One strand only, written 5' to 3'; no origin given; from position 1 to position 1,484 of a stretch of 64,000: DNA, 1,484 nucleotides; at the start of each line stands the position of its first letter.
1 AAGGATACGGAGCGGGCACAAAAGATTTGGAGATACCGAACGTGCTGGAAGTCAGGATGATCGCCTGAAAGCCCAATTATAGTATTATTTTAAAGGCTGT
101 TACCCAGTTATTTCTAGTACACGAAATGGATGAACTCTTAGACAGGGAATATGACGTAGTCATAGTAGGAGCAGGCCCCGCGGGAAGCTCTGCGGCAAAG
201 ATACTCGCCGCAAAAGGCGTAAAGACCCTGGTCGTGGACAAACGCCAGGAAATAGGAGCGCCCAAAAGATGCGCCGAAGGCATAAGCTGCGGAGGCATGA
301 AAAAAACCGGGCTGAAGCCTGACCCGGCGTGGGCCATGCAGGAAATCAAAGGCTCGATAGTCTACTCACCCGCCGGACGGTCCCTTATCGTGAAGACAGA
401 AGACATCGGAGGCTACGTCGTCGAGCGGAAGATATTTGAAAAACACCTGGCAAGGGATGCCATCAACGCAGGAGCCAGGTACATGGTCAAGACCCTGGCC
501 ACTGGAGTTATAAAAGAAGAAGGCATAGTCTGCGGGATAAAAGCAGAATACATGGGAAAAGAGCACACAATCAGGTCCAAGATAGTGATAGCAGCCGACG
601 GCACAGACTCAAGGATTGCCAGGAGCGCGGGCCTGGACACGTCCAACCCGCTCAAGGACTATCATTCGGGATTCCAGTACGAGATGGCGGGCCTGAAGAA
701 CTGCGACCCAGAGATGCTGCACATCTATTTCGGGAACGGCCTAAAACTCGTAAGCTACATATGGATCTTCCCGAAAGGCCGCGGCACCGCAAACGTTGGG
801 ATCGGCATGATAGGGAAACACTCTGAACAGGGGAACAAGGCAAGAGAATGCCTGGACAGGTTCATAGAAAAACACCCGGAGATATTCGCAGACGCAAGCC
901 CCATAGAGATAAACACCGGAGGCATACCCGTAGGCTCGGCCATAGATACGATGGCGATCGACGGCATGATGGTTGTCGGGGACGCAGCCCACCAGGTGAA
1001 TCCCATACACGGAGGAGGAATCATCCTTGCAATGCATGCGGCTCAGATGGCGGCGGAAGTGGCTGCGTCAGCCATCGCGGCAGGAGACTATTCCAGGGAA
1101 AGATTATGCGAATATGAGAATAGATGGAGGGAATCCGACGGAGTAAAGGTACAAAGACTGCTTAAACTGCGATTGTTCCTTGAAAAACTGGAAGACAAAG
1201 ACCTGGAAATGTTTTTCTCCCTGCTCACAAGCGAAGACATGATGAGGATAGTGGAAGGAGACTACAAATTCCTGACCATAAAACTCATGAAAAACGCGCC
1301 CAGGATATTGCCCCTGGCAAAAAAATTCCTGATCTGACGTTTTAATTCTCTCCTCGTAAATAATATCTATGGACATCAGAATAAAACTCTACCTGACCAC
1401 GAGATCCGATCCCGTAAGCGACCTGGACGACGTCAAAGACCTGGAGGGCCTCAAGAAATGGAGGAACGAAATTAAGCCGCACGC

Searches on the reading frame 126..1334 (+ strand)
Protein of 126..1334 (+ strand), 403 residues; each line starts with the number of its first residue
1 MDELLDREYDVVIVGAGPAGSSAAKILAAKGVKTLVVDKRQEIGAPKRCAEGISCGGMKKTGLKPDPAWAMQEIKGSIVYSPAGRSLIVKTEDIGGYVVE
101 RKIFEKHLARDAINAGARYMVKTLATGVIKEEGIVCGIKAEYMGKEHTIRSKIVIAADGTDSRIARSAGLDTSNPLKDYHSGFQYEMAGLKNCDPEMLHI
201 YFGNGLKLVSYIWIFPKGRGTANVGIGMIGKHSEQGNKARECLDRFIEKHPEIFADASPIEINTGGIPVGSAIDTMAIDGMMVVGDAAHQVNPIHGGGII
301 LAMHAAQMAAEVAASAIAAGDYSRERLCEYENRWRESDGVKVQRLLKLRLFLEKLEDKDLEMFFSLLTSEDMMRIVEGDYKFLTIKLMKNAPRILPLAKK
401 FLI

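Call 51: search_protein_families(library=pfam, proteins=[window:126-1334:+], max_evalue=0.001)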
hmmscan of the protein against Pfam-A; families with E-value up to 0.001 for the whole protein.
window:126-1334:+ (403 aa): 13 families
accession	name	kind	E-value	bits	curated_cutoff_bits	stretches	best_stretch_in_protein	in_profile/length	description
PF01494.25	FAD_binding_3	-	2.1e-22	80.3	22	1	8-332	1-336/349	FAD binding domain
PF22578.2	GGR_cat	-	1.3e-20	73.5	27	1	178-266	1-87/88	Geranylgeranyl reductase catalytic domain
PF01266.30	DAO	-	1.9e-09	38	27.9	1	10-52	1-45/353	FAD dependent oxidoreductase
PF05834.18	Lycopene_cycl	-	4.7e-09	36.2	23.4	1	10-168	1-150/380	Lycopene cyclase protein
PF12831.13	FAD_oxidored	-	6.8e-09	35.9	27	1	10-172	1-157/416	FAD dependent oxidoreductase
PF07992.20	Pyr_redox_2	-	6.4e-08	32.8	26.1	1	9-170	1-119/291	Pyridine nucleotide-disulphide oxidoreductase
PF00890.30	FAD_binding_2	-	3e-07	30.4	20.4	1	10-54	1-45/414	FAD binding domain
PF13450.12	NAD_binding_8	-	3.3e-07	30.9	21.9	1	13-44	1-32/68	NAD(P)-binding Rossmann-like domain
PF04820.20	Trp_halogenase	-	5.2e-07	29.3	21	0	96-335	152-372/458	Tryptophan halogenase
PF01946.23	Thi4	-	1.2e-06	28.4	26.2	1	8-59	17-63/235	Thi4 family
PF03486.20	HI0933_like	-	0.00028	20.9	50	1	10-45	2-37/244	HI0933-like protein Rossmann domain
PF01134.28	GIDA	-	0.00028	20.5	22.1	1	10-162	1-154/391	Glucose inhibited division protein A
PF21799.2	MurD-like_N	-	0.00089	19.9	27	0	10-45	2-37/88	Mur ligase MurD-like, N-terminal domain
